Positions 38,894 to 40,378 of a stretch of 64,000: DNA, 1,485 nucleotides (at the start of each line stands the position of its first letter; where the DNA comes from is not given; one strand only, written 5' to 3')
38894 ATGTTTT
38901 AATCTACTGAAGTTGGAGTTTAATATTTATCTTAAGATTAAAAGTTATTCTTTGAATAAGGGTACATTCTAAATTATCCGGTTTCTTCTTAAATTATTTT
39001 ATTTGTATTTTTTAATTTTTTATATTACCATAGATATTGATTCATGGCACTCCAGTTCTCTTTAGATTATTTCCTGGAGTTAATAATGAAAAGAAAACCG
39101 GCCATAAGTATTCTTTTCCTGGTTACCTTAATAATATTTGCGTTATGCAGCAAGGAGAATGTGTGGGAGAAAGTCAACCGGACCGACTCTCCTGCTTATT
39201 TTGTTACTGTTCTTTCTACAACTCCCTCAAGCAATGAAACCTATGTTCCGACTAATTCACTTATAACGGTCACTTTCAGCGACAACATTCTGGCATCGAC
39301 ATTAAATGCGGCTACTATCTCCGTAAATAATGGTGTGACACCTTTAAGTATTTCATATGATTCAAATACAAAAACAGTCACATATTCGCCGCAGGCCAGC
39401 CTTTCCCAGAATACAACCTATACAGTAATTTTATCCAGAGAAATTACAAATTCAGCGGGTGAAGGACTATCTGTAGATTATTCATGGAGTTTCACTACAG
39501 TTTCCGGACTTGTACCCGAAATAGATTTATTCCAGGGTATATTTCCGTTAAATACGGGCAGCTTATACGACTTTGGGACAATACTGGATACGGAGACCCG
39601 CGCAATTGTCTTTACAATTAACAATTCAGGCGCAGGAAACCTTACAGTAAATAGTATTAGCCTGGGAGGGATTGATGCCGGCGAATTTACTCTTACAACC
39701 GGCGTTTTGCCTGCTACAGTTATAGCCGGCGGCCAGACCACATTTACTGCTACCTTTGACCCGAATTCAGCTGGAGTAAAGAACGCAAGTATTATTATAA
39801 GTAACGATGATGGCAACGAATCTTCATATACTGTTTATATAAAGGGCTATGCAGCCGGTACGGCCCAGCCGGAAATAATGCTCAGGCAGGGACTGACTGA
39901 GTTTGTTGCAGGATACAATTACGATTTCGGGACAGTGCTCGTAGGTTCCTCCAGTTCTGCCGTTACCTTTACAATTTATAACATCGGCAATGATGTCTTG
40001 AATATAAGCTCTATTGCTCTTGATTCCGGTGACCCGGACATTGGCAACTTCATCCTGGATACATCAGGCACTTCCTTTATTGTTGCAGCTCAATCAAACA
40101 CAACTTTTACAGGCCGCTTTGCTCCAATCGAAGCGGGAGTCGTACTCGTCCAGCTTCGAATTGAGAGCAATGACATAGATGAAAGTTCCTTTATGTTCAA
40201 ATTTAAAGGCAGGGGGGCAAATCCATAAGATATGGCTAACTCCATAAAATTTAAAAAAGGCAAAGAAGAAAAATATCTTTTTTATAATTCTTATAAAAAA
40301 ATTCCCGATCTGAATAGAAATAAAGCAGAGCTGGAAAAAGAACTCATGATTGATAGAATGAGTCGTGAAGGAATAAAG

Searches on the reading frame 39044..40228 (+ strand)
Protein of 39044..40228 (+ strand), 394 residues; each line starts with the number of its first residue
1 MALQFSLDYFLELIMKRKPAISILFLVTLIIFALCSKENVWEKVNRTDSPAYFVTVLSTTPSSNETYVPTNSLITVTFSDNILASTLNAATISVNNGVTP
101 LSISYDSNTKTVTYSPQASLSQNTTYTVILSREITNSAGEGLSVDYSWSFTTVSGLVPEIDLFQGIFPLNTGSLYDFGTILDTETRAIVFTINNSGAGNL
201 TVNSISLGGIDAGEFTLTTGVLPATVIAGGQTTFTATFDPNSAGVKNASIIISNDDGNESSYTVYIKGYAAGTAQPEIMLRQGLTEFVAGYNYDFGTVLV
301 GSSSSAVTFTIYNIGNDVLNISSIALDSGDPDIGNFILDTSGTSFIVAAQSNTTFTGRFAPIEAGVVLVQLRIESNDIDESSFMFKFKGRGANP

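Call 10: search_protein_families(library=ncbifam, proteins=[window:39044-40228:+], max_evalue=0.01)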
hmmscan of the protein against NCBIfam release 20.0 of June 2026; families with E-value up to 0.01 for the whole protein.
window:39044-40228:+ (394 aa): 2 families
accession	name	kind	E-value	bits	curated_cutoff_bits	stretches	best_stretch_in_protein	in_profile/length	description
NF012200.0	choice_anch_D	domain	1.1e-30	106.3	45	2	169-258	19-107/108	choice-of-anchor D domain-containing protein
NF041425.1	OS_HP2_seleno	subfamily_domain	1.2e-05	25.5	100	0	174-268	5-95/98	OS_HP2 family (seleno)protein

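Call 11: search_protein_families(library=pfam, proteins=[window:39044-40228:+], max_evalue=0.01)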
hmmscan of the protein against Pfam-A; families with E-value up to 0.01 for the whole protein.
window:39044-40228:+ (394 aa): 7 families
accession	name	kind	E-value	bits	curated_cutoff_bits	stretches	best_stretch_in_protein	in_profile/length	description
PF13205.12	Big_5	-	7.2e-19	68.9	23.6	1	55-152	6-105/105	Bacterial Ig-like domain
PF22544.2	HYDIN_VesB_CFA65-like_Ig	-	4.4e-10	40.1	25.5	1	174-268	9-99/100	HYDIN/CFA65/VesB-like, Ig-like domain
PF15780.11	ASH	-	1.5e-08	35.1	27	0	291-380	12-95/98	Abnormal spindle-like microcephaly-assoc'd, ASPM-SPD-2-Hydin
PF07610.17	DUF1573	-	3.6e-08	33.8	26.1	1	174-268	7-96/98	Protein of unknown function (DUF1573)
PF22073.2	Cep192_D4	-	6e-05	23.6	35.5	0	224-269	64-110/112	Cep192 domain 4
PF19078.6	Big_12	-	0.00062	20.4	27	0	209-253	34-77/102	Bacterial Ig-like domain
PF00630.25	Filamin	-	0.00097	20.4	26.9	0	187-260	22-90/93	Filamin/ABP280 repeat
